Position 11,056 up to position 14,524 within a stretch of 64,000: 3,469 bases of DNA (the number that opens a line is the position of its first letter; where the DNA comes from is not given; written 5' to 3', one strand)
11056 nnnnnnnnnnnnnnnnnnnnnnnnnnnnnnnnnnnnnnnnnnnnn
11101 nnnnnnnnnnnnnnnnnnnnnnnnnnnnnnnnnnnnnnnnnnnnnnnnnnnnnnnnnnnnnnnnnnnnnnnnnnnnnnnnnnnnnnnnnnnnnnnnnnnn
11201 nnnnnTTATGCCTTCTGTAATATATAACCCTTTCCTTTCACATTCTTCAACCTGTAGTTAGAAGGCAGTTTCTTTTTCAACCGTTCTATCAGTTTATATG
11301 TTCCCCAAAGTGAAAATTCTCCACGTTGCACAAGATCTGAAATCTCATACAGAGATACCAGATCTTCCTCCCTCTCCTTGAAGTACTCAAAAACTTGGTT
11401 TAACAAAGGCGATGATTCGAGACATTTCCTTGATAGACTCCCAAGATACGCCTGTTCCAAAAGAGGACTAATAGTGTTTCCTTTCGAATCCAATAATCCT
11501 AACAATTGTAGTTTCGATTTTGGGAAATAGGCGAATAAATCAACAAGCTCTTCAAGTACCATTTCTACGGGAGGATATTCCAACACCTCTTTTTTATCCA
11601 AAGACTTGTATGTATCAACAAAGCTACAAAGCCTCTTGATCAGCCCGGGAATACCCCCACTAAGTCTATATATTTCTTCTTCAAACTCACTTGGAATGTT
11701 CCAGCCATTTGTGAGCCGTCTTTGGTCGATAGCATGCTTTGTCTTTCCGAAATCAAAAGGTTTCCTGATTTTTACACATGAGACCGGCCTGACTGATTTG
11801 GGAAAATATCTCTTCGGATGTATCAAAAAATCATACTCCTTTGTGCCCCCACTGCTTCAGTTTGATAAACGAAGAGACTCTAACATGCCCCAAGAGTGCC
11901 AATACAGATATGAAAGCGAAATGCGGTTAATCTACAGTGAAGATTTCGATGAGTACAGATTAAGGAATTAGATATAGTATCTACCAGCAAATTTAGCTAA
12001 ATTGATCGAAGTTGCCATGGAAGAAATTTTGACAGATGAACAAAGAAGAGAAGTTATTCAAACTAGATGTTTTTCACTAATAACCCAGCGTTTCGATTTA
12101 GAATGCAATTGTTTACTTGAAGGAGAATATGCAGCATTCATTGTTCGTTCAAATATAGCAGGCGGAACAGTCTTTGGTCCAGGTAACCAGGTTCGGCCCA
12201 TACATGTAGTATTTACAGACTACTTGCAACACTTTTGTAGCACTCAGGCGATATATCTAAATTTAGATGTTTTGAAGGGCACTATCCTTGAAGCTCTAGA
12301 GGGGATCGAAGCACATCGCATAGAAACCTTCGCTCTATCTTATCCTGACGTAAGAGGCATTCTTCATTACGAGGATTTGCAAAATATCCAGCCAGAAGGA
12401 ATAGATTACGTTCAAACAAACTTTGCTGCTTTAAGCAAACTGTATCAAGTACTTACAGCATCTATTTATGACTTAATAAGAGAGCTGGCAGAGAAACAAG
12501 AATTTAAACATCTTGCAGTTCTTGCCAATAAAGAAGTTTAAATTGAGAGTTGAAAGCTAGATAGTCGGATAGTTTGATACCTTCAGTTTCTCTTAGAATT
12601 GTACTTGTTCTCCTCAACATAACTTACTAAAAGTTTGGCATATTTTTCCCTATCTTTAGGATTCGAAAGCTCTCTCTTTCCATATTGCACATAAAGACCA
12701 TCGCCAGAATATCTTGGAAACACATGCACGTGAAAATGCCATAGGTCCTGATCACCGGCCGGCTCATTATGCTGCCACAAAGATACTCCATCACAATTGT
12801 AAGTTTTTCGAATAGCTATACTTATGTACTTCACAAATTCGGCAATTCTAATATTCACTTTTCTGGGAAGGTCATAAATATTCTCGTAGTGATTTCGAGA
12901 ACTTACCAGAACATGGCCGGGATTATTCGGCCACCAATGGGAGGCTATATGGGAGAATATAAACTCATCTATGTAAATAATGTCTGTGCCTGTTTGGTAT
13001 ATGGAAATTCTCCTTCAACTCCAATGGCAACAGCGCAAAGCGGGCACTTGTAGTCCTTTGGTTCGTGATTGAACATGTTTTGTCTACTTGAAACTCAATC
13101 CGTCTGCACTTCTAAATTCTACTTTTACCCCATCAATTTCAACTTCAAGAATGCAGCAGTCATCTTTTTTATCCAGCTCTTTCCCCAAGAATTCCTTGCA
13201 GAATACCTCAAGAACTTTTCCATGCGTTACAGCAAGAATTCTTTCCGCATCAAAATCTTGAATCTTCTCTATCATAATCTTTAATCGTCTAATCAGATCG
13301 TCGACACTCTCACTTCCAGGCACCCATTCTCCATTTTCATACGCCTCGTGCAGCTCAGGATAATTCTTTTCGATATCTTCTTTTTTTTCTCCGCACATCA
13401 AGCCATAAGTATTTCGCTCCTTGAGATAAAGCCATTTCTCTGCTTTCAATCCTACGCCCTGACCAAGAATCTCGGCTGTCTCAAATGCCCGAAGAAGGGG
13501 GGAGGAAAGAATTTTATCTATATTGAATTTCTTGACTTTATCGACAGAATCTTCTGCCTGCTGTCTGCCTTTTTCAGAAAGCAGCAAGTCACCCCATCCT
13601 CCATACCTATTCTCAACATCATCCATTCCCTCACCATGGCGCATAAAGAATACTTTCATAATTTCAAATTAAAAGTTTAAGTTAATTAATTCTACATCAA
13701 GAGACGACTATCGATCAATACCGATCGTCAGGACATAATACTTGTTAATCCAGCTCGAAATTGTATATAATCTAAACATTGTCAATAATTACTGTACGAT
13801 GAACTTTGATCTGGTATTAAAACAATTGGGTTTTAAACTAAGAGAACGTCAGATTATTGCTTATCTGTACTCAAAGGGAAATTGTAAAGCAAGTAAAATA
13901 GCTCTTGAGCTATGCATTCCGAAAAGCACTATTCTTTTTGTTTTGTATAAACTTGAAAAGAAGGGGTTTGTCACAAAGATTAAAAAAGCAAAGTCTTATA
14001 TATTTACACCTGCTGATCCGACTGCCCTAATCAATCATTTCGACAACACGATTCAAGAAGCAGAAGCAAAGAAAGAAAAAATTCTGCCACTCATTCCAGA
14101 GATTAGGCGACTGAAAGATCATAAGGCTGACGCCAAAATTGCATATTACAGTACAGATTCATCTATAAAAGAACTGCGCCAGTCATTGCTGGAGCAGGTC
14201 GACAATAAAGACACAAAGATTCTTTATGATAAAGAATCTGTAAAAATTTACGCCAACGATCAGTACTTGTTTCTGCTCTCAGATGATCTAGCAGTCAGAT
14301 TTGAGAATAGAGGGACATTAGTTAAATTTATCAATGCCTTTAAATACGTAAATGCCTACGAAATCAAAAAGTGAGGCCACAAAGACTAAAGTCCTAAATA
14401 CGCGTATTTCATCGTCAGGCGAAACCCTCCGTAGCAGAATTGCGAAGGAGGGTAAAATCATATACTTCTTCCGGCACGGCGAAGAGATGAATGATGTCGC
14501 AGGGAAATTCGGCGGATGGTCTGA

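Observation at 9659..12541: Candidate novel module: winged-helix protein translationally coupled to an orphan P-loop NTPase, with a divergent ORFan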

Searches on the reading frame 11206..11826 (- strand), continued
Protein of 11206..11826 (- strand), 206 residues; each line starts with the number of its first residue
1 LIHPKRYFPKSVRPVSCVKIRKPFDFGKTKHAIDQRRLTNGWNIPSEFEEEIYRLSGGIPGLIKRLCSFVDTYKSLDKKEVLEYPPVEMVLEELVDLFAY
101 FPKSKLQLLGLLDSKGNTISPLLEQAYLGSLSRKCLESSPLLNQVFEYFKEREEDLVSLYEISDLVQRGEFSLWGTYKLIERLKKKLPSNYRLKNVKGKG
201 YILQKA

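Call 62: find_related_loci(query=A3, collection=viral_contigs, flank=5000)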
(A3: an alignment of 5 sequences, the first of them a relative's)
Query A3 (333 aa) in viral_contigs; peptide patterns used: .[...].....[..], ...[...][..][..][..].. (x = any residue, [..] = any of these).
44 stretches matched a pattern, but none encodes a relative of the query by tblastn (E <= 1e-3).

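Call 77: search_protein_families(library=pfam, proteins=[L036:4677-5627:+, L036:5599-6741:+, L037:4443-5660:+, L037:5657-6994:+, L039:1088-2221:+, L039:2226-3266:+, L042:4413-5585:+, L042:5603-7522:+, L017:4989-5987:+, L017:5980-7296:+], max_evalue=0.1)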
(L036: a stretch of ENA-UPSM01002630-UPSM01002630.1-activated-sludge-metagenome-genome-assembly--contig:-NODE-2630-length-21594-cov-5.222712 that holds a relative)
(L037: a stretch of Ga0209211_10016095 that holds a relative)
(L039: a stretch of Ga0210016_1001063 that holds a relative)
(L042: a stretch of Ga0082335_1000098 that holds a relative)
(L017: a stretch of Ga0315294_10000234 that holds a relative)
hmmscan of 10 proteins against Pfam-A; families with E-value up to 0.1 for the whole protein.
L036:4677-5627:+ (316 aa): 1 family
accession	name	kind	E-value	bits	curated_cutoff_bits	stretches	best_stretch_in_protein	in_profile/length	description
PF00486.34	Trans_reg_C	-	0.00043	20.7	26.2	1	244-311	4-76/77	Transcriptional regulatory protein, C terminal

L036:5599-6741:+ (380 aa): 1 family
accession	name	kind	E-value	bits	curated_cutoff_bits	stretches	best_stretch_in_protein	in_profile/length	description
PF03029.23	ATP_bind_1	-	0.00058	20.2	27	1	144-176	1-36/240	Conserved hypothetical ATP binding protein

L037:4443-5660:+ (405 aa): 2 families
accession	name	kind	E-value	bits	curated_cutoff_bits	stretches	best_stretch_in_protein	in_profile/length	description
PF00486.34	Trans_reg_C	-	1.3e-09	38.4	26.2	1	325-395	7-76/77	Transcriptional regulatory protein, C terminal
PF08624.15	CRC_subunit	-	0.099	13.5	25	0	127-183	40-96/135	Chromatin remodelling complex Rsc7/Swp82 subunit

L037:5657-6994:+ (445 aa): 0 families

L039:1088-2221:+ (377 aa): 1 family
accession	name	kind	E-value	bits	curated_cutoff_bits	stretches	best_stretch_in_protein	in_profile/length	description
PF00486.34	Trans_reg_C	-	1.1e-10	41.9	26.2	1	300-371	4-74/77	Transcriptional regulatory protein, C terminal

L039:2226-3266:+ (346 aa): 0 families

L042:4413-5585:+ (390 aa): 2 families
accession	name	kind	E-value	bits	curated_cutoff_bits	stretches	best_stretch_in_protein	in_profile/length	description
PF00486.34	Trans_reg_C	-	2.8e-10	40.6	26.2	1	313-384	4-74/77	Transcriptional regulatory protein, C terminal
PF25212.1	HVO_A0114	-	0.099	12.9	27.6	0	43-96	14-67/84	HVO_A0114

L042:5603-7522:+ (639 aa): 0 families

L017:4989-5987:+ (332 aa): 2 families
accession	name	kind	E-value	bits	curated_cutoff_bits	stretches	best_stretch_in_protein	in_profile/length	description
PF00486.34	Trans_reg_C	-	2.4e-05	24.7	26.2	1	260-326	6-77/77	Transcriptional regulatory protein, C terminal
PF15963.11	Myb_DNA-bind_7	-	0.058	13.7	31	0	282-322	17-57/88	Myb DNA-binding like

L017:5980-7296:+ (438 aa): 6 families
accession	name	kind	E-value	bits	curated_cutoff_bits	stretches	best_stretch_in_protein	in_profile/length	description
PF13191.12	AAA_16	-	0.00022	22.2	32.6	1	103-154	9-61/167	AAA ATPase domain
PF13304.12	AAA_21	-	0.0097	16.4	27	1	122-141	3-22/304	AAA domain, putative AbiEii toxin, Type IV TA system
PF13476.12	AAA_23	-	0.03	15.4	27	1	121-140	22-41/201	AAA domain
PF13238.12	AAA_18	-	0.03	15.2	29.4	1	121-171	1-44/128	AAA domain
PF02223.23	Thymidylate_kin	-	0.034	14.3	27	0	217-287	87-155/185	Thymidylate kinase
PF13555.12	AAA_29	-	0.046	13.9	27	1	113-136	17-40/61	P-loop containing region of AAA domain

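Call 82: search_protein_families(library=pfam, proteins=[L017:2401-4677:-, L017:7483-8184:+, L017:8274-8753:+, L017:8811-10241:-, L018:3-1004:-, L018:3695-4324:-, L018:4285-6930:-, L003:9698-10399:-, L003:10425-11225:-, L003:721-2823:+], max_evalue=0.001)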
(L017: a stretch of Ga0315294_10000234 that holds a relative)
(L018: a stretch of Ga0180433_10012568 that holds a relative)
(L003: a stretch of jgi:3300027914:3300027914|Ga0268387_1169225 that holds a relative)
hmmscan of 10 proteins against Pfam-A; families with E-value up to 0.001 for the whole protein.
L017:2401-4677:- (758 aa): 3 families
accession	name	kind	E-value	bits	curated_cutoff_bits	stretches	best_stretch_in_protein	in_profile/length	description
PF02867.20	Ribonuc_red_lgC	-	1.7e-113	380.5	23.9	1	120-603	2-523/523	Ribonucleotide reductase, barrel domain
PF12637.14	TSCPD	-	1.2e-17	64.4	22.8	1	648-739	8-87/88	TSCPD domain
PF00317.26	Ribonuc_red_lgN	-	2e-08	34.6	28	1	32-99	4-64/77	Ribonucleotide reductase, all-alpha domain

L017:7483-8184:+ (233 aa): 1 family
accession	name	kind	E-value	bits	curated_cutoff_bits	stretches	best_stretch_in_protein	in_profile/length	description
PF14099.13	Polysacc_lyase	-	6.2e-30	105.1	29.9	1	33-221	18-209/210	Polysaccharide lyase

L017:8274-8753:+ (159 aa): 0 families

L017:8811-10241:- (476 aa): 2 families
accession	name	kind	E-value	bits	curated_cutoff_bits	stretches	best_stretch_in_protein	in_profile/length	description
PF00919.26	UPF0004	-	9.4e-21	74.1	27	1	8-102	2-85/98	Uncharacterized protein family UPF0004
PF04055.27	Radical_SAM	-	1.1e-20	75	29.5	1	167-352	2-162/166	Radical SAM superfamily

L018:3-1004:- (334 aa): 2 families
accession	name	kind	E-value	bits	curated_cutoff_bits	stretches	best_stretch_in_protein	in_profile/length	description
PF02867.20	Ribonuc_red_lgC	-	1.5e-44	153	23.9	1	100-311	2-239/523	Ribonucleotide reductase, barrel domain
PF00317.26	Ribonuc_red_lgN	-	2.9e-05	24.5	28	1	26-77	18-62/77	Ribonucleotide reductase, all-alpha domain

L018:3695-4324:- (209 aa): 0 families

L018:4285-6930:- (881 aa): 1 family
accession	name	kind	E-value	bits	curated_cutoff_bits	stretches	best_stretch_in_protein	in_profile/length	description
PF11369.13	DUF3160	-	8.9e-198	659.2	25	1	119-811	2-631/632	Protein of unknown function (DUF3160)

L003:9698-10399:- (233 aa): 0 families

L003:10425-11225:- (266 aa): 0 families

L003:721-2823:+ (700 aa): 1 family
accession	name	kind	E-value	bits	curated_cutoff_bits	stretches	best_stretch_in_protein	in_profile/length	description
PF00005.33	ABC_tran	-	5.5e-05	24.2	25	0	603-631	109-137/137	ABC transporter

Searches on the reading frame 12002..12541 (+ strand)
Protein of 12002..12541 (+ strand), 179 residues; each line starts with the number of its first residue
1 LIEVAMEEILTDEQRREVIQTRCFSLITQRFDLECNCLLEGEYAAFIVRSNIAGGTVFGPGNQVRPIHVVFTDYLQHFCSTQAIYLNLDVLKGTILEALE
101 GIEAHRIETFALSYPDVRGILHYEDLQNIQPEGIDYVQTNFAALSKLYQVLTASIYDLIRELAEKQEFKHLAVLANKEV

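Call 3: search_protein_families(library=pfam, proteins=[window:12002-12541:+], max_evalue=1)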
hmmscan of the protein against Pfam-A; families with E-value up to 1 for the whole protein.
window:12002-12541:+ (179 aa): 1 family
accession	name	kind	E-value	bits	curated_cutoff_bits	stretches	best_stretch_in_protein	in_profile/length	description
PF04163.17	Tht1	-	0.038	13.2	21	1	62-175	270-388/595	Tht1-like nuclear fusion protein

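Call 4: search_protein_families(library=padloc, proteins=[window:12002-12541:+], max_evalue=1)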
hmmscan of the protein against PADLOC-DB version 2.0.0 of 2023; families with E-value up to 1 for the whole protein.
window:12002-12541:+ (179 aa): 0 families

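Call 49: search_protein_families(library=ncbifam, proteins=[window:12002-12541:+], max_evalue=1)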
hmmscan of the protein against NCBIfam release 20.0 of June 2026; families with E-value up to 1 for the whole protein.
window:12002-12541:+ (179 aa): 3 families
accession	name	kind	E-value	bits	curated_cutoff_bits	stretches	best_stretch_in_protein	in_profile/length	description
NF011159.0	PRK14562.1-4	equivalog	0.015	15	269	1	98-168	97-168/198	haloacid dehalogenase superfamily protein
NF004846.0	PRK06197.1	subfamily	0.11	11.7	268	1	91-173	131-206/306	oxidoreductase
NF047678.1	LIC10486_fam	equivalog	0.14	11.2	500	1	1-23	15-37/363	LIC10486 family protein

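Call 50: search_protein_families(library=phrogs, proteins=[window:12002-12541:+], max_evalue=1)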
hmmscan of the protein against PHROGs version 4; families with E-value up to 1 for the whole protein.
window:12002-12541:+ (179 aa): 1 family
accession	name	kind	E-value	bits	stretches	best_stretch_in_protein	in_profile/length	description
phrog_17790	-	unknown function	0.16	13.2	1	106-164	16-73/80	-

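Call 71: find_related_loci(query=window:12002-12541:+, collection=viral_contigs, flank=3000)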
Query window:12002-12541:+ (179 aa) in viral_contigs; peptide patterns used: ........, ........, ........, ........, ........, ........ (x = any residue, [..] = any of these).
2 stretches matched a pattern, but none encodes a relative of the query by tblastn (E <= 1e-3).

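Call 72: list_cluster_members(proteins=[window:12017-12538:+, window:12002-12538:+, window:12002-12538:+, P0002, P0001])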
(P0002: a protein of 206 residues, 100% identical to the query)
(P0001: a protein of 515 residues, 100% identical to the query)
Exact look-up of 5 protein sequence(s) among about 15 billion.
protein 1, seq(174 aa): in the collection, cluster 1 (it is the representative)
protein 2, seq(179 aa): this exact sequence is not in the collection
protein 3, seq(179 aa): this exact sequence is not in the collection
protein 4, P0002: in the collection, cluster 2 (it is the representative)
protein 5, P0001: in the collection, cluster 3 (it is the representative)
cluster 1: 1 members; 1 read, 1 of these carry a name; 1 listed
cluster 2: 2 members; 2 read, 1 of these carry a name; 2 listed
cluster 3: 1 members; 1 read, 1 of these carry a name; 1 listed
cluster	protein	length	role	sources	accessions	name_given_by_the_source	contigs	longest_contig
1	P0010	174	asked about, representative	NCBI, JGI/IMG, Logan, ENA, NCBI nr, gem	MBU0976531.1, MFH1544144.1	MAG: hypothetical protein ABIE03_06465 [Patescibacteria group bacterium] | hypothetical protein [Patescibacteria group bacterium]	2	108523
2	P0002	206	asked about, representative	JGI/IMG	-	-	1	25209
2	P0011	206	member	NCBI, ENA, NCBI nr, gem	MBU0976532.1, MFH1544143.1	MAG: hypothetical protein ABIE03_06460 [Patescibacteria group bacterium] | hypothetical protein [Patescibacteria group bacterium]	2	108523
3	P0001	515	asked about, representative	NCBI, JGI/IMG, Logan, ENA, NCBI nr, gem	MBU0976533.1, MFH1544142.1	MAG: hypothetical protein ABIE03_06455 [Patescibacteria group bacterium] | hypothetical protein [Patescibacteria group bacterium]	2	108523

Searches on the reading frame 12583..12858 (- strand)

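Call 3: search_protein_families(library=pfam, proteins=[window:12583-12858:-], max_evalue=1)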
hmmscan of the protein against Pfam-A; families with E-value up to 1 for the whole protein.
window:12583-12858:- (91 aa): 1 family
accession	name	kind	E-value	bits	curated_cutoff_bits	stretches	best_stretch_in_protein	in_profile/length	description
PF01230.28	HIT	-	0.0019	19.3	21.5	1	7-51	53-97/98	HIT domain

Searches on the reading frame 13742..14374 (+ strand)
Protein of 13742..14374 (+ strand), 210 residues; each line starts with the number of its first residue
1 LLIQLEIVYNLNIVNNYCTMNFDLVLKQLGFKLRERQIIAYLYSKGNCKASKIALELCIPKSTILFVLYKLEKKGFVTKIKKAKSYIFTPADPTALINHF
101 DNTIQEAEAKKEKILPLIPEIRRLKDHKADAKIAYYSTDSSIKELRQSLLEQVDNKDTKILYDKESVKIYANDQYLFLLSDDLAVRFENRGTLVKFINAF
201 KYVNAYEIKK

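Call 57: search_protein_families(library=pfam, proteins=[window:13742-14374:+], max_evalue=0.01)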
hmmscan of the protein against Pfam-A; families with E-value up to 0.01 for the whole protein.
window:13742-14374:+ (210 aa): 4 families
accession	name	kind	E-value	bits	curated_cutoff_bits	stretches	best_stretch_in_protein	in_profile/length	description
PF01978.25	TrmB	-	5e-10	39.5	25.6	1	26-93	1-67/68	Sugar-specific transcriptional regulator TrmB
PF03965.22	Penicillinase_R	-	2.8e-07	31.3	22.6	1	34-91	4-65/115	Penicillinase repressor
PF01047.28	MarR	-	2.4e-06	27.8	24.6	1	38-82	8-52/59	MarR family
PF01022.26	HTH_5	-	0.0059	16.9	22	0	37-79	6-47/47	Bacterial regulatory protein, arsR family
